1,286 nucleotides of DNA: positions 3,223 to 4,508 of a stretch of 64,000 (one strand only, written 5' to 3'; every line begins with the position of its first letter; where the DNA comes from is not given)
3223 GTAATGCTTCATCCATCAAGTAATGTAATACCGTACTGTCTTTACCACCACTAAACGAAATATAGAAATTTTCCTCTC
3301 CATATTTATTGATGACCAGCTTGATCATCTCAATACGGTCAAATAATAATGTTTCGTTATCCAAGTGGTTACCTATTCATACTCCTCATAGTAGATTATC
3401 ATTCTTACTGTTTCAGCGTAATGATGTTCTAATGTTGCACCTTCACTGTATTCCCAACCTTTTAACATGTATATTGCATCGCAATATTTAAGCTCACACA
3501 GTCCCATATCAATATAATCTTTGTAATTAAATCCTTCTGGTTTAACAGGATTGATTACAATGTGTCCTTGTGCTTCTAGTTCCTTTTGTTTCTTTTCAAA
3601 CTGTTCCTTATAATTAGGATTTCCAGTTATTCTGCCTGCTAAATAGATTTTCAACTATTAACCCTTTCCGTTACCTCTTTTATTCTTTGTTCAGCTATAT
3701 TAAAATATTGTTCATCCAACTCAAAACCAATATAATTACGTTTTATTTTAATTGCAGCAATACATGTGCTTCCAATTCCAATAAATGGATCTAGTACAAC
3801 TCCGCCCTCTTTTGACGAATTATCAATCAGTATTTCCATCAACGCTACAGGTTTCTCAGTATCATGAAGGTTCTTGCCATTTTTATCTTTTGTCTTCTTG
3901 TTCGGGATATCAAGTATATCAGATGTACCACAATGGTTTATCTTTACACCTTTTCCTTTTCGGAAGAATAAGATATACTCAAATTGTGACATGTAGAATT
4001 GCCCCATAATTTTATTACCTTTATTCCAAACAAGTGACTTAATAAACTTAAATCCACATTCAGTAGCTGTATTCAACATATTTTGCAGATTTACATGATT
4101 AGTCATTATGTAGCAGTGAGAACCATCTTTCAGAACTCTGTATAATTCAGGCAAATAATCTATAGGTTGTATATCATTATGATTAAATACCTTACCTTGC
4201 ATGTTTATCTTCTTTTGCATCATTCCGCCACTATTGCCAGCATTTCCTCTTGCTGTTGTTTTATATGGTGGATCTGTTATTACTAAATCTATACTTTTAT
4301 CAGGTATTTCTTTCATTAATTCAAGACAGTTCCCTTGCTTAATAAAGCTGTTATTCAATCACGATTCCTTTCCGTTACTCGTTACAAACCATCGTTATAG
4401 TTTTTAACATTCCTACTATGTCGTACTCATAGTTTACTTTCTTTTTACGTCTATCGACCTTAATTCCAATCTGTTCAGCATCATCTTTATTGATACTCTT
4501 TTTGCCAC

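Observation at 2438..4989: DNA-modification island: PAPS-reductase-like PP-loop enzyme, DUF4406 (deoxyribosyltransferase-like) protein, DNA methyltransferase and RecU-like resolvase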

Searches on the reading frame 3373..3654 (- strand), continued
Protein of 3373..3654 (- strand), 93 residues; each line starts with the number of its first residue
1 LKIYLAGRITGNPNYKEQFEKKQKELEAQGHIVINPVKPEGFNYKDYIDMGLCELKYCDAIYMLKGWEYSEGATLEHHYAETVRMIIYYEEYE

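Call 76: fold_search(model_id=the predicted structure, library=pdb)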
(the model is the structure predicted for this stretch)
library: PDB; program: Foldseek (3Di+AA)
matches with E <= 10: 1270; with E <= 0.001: 5
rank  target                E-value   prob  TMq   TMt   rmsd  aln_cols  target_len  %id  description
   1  2a0k_A                2.0e-05  1.00  0.76  0.48   3.1        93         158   22  Crystal structure of Nucleoside 2-deoxyribosyltransferase from Trypanosoma brucei at 1.8 A resolution (released 2005-07-26)
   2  8qc0_A                2.7e-04  1.00  0.70  0.46   4.0        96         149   23  Nucleoside 2'deoxyribosyltransferase from Chroococcidiopsis thermalis PCC 7203 WT ribosylated (released 2024-02-21)
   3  6qai_B                5.0e-04  1.00  0.76  0.50   3.1        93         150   17  2-desoxiribosyltransferase from Leishmania mexicana (released 2018-12-26)
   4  8pqq_A                7.0e-04  1.00  0.71  0.46   3.5        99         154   21  Nucleoside 2'deoxyribosyltransferase from Chroococcidiopsis thermalis PCC 7203 E88Q Mutant bound to Clofarabine (released 2024-02-21)
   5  8rh3_D                7.5e-04  1.00  0.73  0.49   3.0        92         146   24  Nucleoside 2'deoxyribosyltransferase from Chroococcidiopsis thermalis PCC 7203 WT bound to Gemcitabine (released 2024-02-21)
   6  6qai_A                1.3e-03  1.00  0.73  0.47   3.3        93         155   18  2-desoxiribosyltransferase from Leishmania mexicana (released 2018-12-26)
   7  6evs_A                1.7e-03  1.00  0.75  0.53   3.4        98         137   20  Characterization of 2-deoxyribosyltransferase from psychrotolerant bacterium Bacillus psychrosaccharolyticus: a suitab (released 2018-11-14)
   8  8pqt_B                3.1e-03  1.00  0.73  0.49   3.1        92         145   24  Nucleoside 2'deoxyribosyltransferase from Chroococcidiopsis thermalis PCC 7203 WT bound to Bis-Tris (released 2024-02-21)
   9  7qsq_C                3.3e-03  1.00  0.58  0.45   4.2        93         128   13  Permutated N-terminal lobe of the ribose binding protein from Thermotoga maritima (released 2023-01-11)
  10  4jen_A                3.8e-03  1.00  0.73  0.59   3.0        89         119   20  Structure of Clostridium botulinum CMP N-glycosidase, BcmB (released 2013-09-11)
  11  5n29                  6.0e-03  0.99  0.50  0.21   6.6        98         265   17  An improved model of the Trypanosoma brucei CTP synthase glutaminase domain:acivicin complex. (released 2017-04-05)
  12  4c6t_D                6.9e-03  1.00  0.65  0.41   3.6       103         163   11  Crystal structure of the RPS4 and RRS1 TIR domain heterodimer (released 2014-05-28)
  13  7qsq_A                7.3e-03  1.00  0.58  0.45   4.2        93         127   13  Permutated N-terminal lobe of the ribose binding protein from Thermotoga maritima (released 2023-01-11)
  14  4jem_B                7.9e-03  1.00  0.77  0.49   4.1       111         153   18  Crystal structure of MilB complexed with cytidine 5'-monophosphate (released 2013-09-11)
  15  9da6_A                7.9e-03  1.00  0.72  0.53   3.9        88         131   15  Crystal structure of human DNPH1 bound to inhibitor 3a (released 2025-02-05)
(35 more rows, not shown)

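Call 87: search_solved_structures(query=A3, max_evalue=10, show_alignments=5)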
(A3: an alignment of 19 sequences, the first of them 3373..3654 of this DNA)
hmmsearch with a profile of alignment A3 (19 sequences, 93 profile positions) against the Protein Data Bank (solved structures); distinct sequences matched with E-value up to 10: 11.
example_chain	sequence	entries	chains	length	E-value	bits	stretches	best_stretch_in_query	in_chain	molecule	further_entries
2a0k_A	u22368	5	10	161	1.2e-05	28.7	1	2-89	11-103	Nucleoside 2-deoxyribosyltransferase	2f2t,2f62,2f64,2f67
4jen_A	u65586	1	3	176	0.0015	22.1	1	16-88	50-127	CMP N-GLYCOSIDASE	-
4jel_A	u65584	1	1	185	0.0024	21.4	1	16-88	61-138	CMP/hydroxymethyl CMP hydrolase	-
4jem_A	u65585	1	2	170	0.0029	21.1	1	16-88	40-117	CMP/hydroxymethyl CMP hydrolase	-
4ohr_A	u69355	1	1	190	0.0038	20.7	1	16-88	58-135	CMP/hydroxymethyl CMP hydrolase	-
6qai_A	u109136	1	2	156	0.011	19.3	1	3-88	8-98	2-Deoxyribosyltransferase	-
5vto_A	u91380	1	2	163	0.021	18.4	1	19-88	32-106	Blasticidin M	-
6evs_A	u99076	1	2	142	0.077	16.5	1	2-61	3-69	N-deoxyribosyltransferase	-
4ohb_A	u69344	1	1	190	0.095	16.2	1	16-88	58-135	CMP/hydroxymethyl CMP hydrolase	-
5kin_A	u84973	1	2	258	0.62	13.6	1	30-81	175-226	Tryptophan synthase alpha chain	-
6qky_A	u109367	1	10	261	0.63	13.6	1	30-81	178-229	Tryptophan synthase alpha chain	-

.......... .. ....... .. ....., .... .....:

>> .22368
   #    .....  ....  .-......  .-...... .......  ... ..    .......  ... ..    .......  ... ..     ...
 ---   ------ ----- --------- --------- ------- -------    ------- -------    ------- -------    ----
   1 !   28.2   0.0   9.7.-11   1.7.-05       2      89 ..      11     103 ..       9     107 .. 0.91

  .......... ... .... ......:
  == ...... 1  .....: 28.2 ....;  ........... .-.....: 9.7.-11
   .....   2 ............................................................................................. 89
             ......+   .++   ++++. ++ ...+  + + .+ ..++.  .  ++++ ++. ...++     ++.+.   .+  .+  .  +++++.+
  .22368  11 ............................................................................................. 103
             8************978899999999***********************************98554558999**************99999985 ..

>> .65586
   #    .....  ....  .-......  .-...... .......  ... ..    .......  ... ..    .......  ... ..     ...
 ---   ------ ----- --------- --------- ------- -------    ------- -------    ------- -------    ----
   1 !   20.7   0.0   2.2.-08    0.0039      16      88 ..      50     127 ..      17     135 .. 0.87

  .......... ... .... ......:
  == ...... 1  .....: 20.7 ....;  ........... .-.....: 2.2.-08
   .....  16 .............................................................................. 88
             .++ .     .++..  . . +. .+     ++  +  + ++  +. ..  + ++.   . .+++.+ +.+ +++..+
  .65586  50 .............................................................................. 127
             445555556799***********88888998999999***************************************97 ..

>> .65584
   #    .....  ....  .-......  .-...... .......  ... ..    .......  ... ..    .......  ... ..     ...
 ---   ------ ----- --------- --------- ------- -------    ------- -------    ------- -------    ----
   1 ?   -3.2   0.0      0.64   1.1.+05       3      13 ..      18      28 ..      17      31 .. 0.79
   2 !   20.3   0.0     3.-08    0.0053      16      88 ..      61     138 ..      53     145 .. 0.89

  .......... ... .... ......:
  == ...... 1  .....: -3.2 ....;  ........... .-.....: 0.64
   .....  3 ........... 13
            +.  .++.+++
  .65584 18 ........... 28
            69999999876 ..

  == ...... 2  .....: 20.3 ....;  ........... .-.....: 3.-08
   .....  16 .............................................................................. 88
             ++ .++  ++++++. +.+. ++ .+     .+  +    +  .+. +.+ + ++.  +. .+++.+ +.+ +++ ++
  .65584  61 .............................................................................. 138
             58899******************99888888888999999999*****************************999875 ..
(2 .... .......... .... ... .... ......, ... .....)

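Call 100: fold_search(model_id=the predicted structure, library=viral)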
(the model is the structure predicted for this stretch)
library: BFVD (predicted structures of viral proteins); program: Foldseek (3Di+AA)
matches with E <= 10: 859; with E <= 0.001: 42
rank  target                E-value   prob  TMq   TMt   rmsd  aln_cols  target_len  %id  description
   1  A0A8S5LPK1            5.0e-10  1.00  0.91  0.64   0.9        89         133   37  Deoxyribosyltransferase [Siphoviridae sp. ctoiW10]
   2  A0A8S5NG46            1.8e-09  1.00  0.91  0.49   1.0        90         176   37  N-deoxyribosyltransferase [Siphoviridae sp. ct0UA44]
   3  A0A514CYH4            2.0e-09  1.00  0.95  0.55   1.0        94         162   40  (no name in the UniProt tables at hand)
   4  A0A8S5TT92            5.6e-09  1.00  0.92  0.63   1.8        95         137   41  Nucleoside 2-deoxyribosyltransferase [Siphoviridae sp. ctzm5103]
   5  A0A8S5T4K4            1.3e-08  1.00  0.90  0.36   1.9        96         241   33  Uncharacterized protein [Siphoviridae sp. ctXYk3]
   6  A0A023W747            1.3e-08  1.00  0.88  0.37   1.5        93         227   38  Nucleoside deoxyribosyltransferase [Mycobacterium phage ZoeJ]
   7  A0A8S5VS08            1.8e-08  1.00  0.94  0.78   1.3        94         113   35  (no name in the UniProt tables at hand)
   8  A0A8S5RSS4            1.8e-08  1.00  0.90  0.71   2.3        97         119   35  Blasticidin M [Siphoviridae sp. ct3Mm15]
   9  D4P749                2.6e-08  1.00  0.89  0.70   1.4        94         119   31  (no name in the UniProt tables at hand)
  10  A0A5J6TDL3            3.4e-08  1.00  0.87  0.26   1.6        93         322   34  Uncharacterized protein [Mycobacterium phage MalagasyRose]
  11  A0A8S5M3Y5            5.1e-08  1.00  0.86  0.35   2.0        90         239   30  DUF4326 domain-containing protein [Siphoviridae sp. ctz7e2]
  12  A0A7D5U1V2            1.2e-07  1.00  0.85  0.45   1.8        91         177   32  (no name in the UniProt tables at hand)
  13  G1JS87                1.6e-07  1.00  0.87  0.66   1.8        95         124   33  (no name in the UniProt tables at hand)
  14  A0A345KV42            1.7e-07  1.00  0.87  0.32   1.7        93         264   33  Hydrolase [Mycobacterium phage Aminay]
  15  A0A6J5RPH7            3.8e-07  1.00  0.89  0.29   2.0       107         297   31  Nucleoside 2-deoxyribosyltransferase [uncultured Caudovirales phage]
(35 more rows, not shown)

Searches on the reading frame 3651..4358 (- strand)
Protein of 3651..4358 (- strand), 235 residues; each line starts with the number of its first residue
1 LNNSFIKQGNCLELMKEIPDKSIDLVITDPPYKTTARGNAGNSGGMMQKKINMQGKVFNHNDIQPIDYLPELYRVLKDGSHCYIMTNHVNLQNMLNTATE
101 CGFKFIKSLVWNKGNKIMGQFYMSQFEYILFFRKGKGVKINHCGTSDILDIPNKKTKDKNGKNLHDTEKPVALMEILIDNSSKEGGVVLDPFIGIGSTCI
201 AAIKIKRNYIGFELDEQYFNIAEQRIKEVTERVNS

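Call 3: search_protein_families(library=pfam, proteins=[window:3651-4358:-], max_evalue=0.1)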
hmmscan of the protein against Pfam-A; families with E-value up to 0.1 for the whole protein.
window:3651-4358:- (235 aa): 3 families
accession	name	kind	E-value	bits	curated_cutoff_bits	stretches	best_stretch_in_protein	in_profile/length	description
PF01555.25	N6_N4_Mtase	-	1.9e-37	129.8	26.7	1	23-223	1-220/221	DNA methylase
PF01170.24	UPF0020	-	0.0033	17.6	22.3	0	13-33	114-132/197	RMKL-like, methyltransferase domain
PF02086.21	MethyltransfD12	-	0.013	15.7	22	0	181-231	16-67/253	D12 class N6 adenine-specific DNA methyltransferase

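Call 4: search_protein_families(library=phrogs, proteins=[window:3651-4358:-], max_evalue=0.01)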
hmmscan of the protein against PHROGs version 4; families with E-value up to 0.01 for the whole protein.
window:3651-4358:- (235 aa): 17 families
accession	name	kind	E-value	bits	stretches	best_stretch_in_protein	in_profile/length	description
phrog_67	-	other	2.7e-68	232.7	1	6-231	126-348/743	DNA methyltransferase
phrog_498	-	other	4.4e-39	135.5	1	18-232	218-426/633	DNA methyltransferase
phrog_3008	-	other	5.3e-22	79.3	1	155-231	140-216/244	DNA methyltransferase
phrog_18293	-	other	7.4e-21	75.3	1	160-231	41-112/119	methyltransferase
phrog_6025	-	other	1.5e-17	64.9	1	5-115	13-112/192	DNA methyltransferase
phrog_23148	-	unknown function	2.9e-16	60.9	1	151-229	71-149/165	-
phrog_6952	-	other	6.3e-14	53.2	1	165-229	114-178/181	DNA methyltransferase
phrog_8769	-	other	1.3e-13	51.6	1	185-228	12-55/71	methyltransferase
phrog_23085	-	unknown function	3.7e-13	50.3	1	153-231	33-110/138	-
phrog_16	-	DNA, RNA and nucleotide metabolism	1.4e-10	41.1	1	73-231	797-914/986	DNA helicase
phrog_12862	-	unknown function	6.1e-09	36.9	1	6-36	5-35/149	-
phrog_12517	-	unknown function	6.6e-09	36.4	1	172-234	93-155/316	-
phrog_18146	-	other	3.7e-08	33.7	1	171-216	55-101/452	DNA methyltransferase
phrog_23224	-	other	8.4e-05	23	1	2-227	68-293/305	DNA methyltransferase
phrog_359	-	other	0.0002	22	1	14-146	113-245/329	DNA methyltransferase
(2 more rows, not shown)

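Call 6: search_protein_families(library=ncbifam, proteins=[window:3651-4358:-], max_evalue=0.01)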
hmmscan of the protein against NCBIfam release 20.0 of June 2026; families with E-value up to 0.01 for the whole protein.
window:3651-4358:- (235 aa): 5 families
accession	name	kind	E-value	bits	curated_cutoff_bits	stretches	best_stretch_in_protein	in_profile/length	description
NF050803.1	DnaMtaseCcrMCaul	equivalog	1.8e-32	112.7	830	2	154-231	175-252/350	adenine-specific DNA-methyltransferase CcrM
NF010253.0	PRK13699.1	subfamily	3.3e-32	112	244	1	7-232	5-211/226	DNA methyltransferase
NF008572.0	PRK11524.1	equivalog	1.4e-21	76.9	292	2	164-230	194-260/294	adenine-specific DNA-methyltransferase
TIGR01177.1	TIGR01177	hypoth_equivalog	3.3e-05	23.4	316.55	0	183-217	181-215/330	TIGR01177 family methyltransferase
NF040721.1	Trm14_Arch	equivalog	0.0049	16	280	0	183-229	190-238/370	tRNA (guanine(6)-N2)-methyltransferase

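Call 7: search_protein_families(library=padloc, proteins=[window:3651-4358:-], max_evalue=0.01)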
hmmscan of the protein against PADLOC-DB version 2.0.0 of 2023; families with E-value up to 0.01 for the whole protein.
window:3651-4358:- (235 aa): 67 families (the best 25 are shown)
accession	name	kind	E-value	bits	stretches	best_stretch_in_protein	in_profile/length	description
PDLC03371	MTase_II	-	1.9e-50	169.8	1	3-232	10-258/260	Type II methyltransferase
PDLC03216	MTase_II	-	9e-37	124.9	2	153-231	182-260/364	Type II methyltransferase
PDLC03228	MTase_II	-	2.3e-34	117.2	1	4-230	2-209/227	Type II methyltransferase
PDLC03299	MTase_II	-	1.9e-30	104.4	2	147-229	179-260/296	Type II methyltransferase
PDLC03738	oMTase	-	3.6e-30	102.9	2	153-230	192-269/376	orphan methyltransferase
PDLC03229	MTase_II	-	5.6e-28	95.9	1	20-231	196-405/436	Type II methyltransferase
PDLC03353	MTase_II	-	8.2e-28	95.6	2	148-229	175-253/260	Type II methyltransferase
PDLC03379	MTase_II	-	2.1e-25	88.1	1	6-228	21-243/267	Type II methyltransferase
PDLC03387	MTase_II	-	3.8e-25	86.6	2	100-231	137-281/289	Type II methyltransferase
PDLC03350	MTase_II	-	5.2e-25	86.5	1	8-232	61-301/312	Type II methyltransferase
PDLC03339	MTase_II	-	6.3e-25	85.8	2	145-230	191-275/399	Type II methyltransferase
PDLC03251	MTase_II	-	2.9e-24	83.8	2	155-233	195-273/282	Type II methyltransferase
PDLC03265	MTase_II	-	1.8e-23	81.5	2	162-229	264-331/333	Type II methyltransferase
PDLC03320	MTase_II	-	1.1e-22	78.5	2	150-233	199-281/289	Type II methyltransferase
PDLC03308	MTase_II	-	2.4e-22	77.5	1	10-229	176-398/419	Type II methyltransferase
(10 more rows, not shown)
